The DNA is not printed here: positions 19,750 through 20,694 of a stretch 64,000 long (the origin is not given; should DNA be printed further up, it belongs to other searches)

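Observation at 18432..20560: Low-GC Type II RM island (beta-class DPPY methyltransferase plus MutH/Sau3AI-family endonuclease) beside tspO, which is bracketed by 26-30 bp direct repeats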

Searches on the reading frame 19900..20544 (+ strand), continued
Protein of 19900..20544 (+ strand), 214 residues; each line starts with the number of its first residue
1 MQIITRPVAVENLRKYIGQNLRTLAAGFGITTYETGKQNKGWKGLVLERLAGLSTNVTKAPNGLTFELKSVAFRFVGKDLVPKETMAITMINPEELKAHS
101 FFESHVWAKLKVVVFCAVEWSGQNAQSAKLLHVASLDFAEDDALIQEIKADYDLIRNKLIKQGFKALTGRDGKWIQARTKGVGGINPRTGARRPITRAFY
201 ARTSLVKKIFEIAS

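Call 22: search_protein_representatives(protein=window:19900-20544:+)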
Query: 214 residues. Proteins with E-value up to 0.001 (for the whole library): 354; up to 1e-10: 168; up to 1e-30: 17. The best 150 are listed.
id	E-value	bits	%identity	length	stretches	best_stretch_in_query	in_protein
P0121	8.3e-52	192.1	70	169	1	56-182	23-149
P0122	5.4e-50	186.2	75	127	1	80-213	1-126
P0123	4.1e-43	163.7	47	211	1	2-211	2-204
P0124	1.5e-39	152.1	50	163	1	6-164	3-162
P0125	4.5e-39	150.6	70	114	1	98-211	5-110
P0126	4.7e-38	147.2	63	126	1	1-112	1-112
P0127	1.3e-37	145.8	44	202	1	9-212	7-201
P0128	2.8e-36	141.4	74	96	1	120-214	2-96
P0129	1.0e-35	139.6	44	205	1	8-211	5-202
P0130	3.2e-35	138.0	43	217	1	2-210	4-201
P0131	4.2e-35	137.6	61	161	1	52-160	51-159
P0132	2.2e-34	135.2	45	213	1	8-209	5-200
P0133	1.1e-33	133.0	44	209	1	4-208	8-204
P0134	7.6e-32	126.9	49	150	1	65-206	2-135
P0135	9.6e-32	126.6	41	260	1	7-207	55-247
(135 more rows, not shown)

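Call 37: search_protein_families(library=pfam, proteins=[L005:3582-4010:+, L002:1664-2701:+], max_evalue=0.01)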
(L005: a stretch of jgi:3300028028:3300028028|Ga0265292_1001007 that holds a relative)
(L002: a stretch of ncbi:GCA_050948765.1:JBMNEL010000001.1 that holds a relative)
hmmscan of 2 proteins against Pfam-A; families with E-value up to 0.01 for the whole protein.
L005:3582-4010:+ (142 aa): 0 families

L002:1664-2701:+ (345 aa): 0 families

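Call 38: search_protein_families(library=padloc, proteins=[window:19900-20544:+], max_evalue=0.01)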
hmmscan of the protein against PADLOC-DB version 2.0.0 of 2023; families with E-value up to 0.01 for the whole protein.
window:19900-20544:+ (214 aa): 1 family
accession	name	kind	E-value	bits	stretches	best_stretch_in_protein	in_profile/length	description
PDLC03553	REase_II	-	1.4e-05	22.1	1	36-183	60-213/527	Type II restriction enzyme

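Call 72: find_related_loci(query=window:19900-20544:+, collection=viral_contigs, flank=4000)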
Query window:19900-20544:+ (214 aa) in viral_contigs; peptide patterns used: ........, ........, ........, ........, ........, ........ (x = any residue, [..] = any of these).
7 stretches matched a pattern; 4 encode a relative of the query (tblastn E <= 1e-3); 4 distinct loci.
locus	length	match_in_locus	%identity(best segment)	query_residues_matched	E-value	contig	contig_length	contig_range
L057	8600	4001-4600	51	3-209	1e-66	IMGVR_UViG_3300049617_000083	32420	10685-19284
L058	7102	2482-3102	36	4-210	2e-36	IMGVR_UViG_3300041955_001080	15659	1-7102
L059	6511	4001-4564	38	4-210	9e-36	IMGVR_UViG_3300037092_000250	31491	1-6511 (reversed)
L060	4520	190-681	33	39-213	2e-19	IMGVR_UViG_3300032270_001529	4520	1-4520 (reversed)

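Call 76: predict_structure(alignment_id=A2)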
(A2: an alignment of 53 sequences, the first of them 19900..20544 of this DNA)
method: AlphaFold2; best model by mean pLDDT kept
length: 214 residues; sequences in the alignment: 53
mean_pLDDT: 92.3   pTM: 0.87
mean pLDDT of the five models: 92.3, 91.5, 91.2, 91.3, 89.4
residues with pLDDT >= 90: 163; 70-90: 49; 50-70: 2; < 50: 0
segments of 3 or more residues with pLDDT < 50: none
pLDDT, mean of each block of 10 residues (from residue 1): 88 98 96 88 95 81 86 96 96 95 95 95 90 92 96 98 95 96 80 89 96 88
secondary structure, 60 per line:
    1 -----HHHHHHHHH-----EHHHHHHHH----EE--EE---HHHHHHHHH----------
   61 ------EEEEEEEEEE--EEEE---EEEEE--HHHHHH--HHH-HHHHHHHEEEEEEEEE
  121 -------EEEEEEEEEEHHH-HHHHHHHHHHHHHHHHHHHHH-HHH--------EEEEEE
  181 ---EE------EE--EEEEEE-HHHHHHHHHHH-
elements in order: H6-14 H21-28 H42-50 E67-76 E79-82 E86-90 H93-98 H105-111 E112-120 E128-137 H142-162 E175-180 E196-201 H203-213

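Call 80: fold_search(model_id=the predicted structure, library=pdb)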
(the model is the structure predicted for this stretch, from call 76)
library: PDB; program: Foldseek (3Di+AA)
matches with E <= 10: 299; with E <= 0.001: 9
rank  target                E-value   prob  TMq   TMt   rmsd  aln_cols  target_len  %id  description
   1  2aor_B                7.2e-13  1.00  0.79  0.76   5.8       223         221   22  Crystal structure of MutH-hemimethylated DNA complex (released 2005-10-11)
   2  2aoq_A                2.1e-12  1.00  0.78  0.76   5.8       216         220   20  Crystal structure of MutH-unmethylated DNA complex (released 2005-10-11)
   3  2azo_B                4.0e-12  1.00  0.78  0.74   5.9       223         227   22  DNA MISMATCH REPAIR PROTEIN MUTH FROM E. COLI (released 1998-05-20)
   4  1azo                  7.2e-11  1.00  0.73  0.73   5.9       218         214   22  DNA MISMATCH REPAIR PROTEIN MUTH FROM E. COLI (released 1998-05-20)
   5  2azo_A                1.4e-10  1.00  0.72  0.70   6.2       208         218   24  DNA MISMATCH REPAIR PROTEIN MUTH FROM E. COLI (released 1998-05-20)
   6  4pxg_A                5.4e-09  1.00  0.69  0.34   5.8       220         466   17  Crystal Structure of TypeII restriction Enzyme Sau3AI (released 2015-03-25)
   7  4pxg_B                1.0e-08  1.00  0.69  0.34   5.9       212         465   16  Crystal Structure of TypeII restriction Enzyme Sau3AI (released 2015-03-25)
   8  2oaa_A                2.7e-04  1.00  0.42  0.37  11.3       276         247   11  Restriction endonuclease MvaI-cognate DNA substrate complex (released 2007-02-20)
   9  2oaa_B                5.4e-04  0.99  0.41  0.36  11.6       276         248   12  Restriction endonuclease MvaI-cognate DNA substrate complex (released 2007-02-20)
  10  2odi_A                9.2e-02  0.69  0.44  0.40  11.0       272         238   11  Restriction Endonuclease BCNI-Cognate DNA Substrate Complex (released 2007-03-20)
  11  4f0p_C                2.2e-01  0.11  0.21  0.13  11.4       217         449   10  MspJI Restriction Endonuclease - P31 Form (released 2012-08-08)
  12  6s8b_H                3.4e-01  0.05  0.12  0.10  13.4       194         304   12  Cryo-EM structure of the Type III-B Cmr-beta bound to cognate target RNA and AMPPnP, state 1 (released 2020-07-08)
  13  5k3g_C                4.5e-01  0.05  0.16  0.08  13.9       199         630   10  Crystals structure of Acyl-CoA oxidase-1 in Caenorhabditis elegans, Apo form-I (released 2016-08-24)
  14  4f0q_D                5.1e-01  0.07  0.21  0.13  11.5       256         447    9  MspJI Restriction Endonuclease - P21 Form (released 2012-08-08)
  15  5t3p_C                5.4e-01  0.02  0.12  0.12  18.2       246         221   10  Crystal structure of Human Peroxisomal coenzyme A diphosphatase NUDT7 (released 2017-09-13)
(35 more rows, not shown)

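Call 86: search_protein_families(library=pfam, proteins=[L057:3144-3950:+, L057:4001-4600:+, L058:1187-1966:+], max_evalue=0.01)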
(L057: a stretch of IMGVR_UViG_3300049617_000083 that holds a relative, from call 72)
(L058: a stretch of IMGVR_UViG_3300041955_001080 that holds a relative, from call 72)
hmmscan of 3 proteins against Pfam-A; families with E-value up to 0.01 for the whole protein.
L057:3144-3950:+ (269 aa): 1 family
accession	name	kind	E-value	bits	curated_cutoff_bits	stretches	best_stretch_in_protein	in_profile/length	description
PF02086.21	MethyltransfD12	-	3.7e-56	191.1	22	1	8-242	1-242/253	D12 class N6 adenine-specific DNA methyltransferase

L057:4001-4600:+ (200 aa): 2 families
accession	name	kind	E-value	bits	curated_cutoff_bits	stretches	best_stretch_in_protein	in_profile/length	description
PF02976.21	MutH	-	1.9e-08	34.6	23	1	62-127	15-81/103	DNA mismatch repair enzyme MutH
PF15515.12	MvaI_BcnI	-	0.0002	21.9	25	1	32-125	18-108/227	MvaI/BcnI restriction endonuclease family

L058:1187-1966:+ (260 aa): 3 families
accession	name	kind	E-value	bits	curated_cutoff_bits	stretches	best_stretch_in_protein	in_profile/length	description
PF01555.25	N6_N4_Mtase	-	4.7e-58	197.2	26.7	1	38-257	1-221/221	DNA methylase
PF01170.24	UPF0020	-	6.2e-05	23.2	22.3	0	212-251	23-63/197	RMKL-like, methyltransferase domain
PF03602.21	Cons_hypoth95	-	0.0036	17.4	24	0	219-237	43-61/182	Conserved hypothetical protein 95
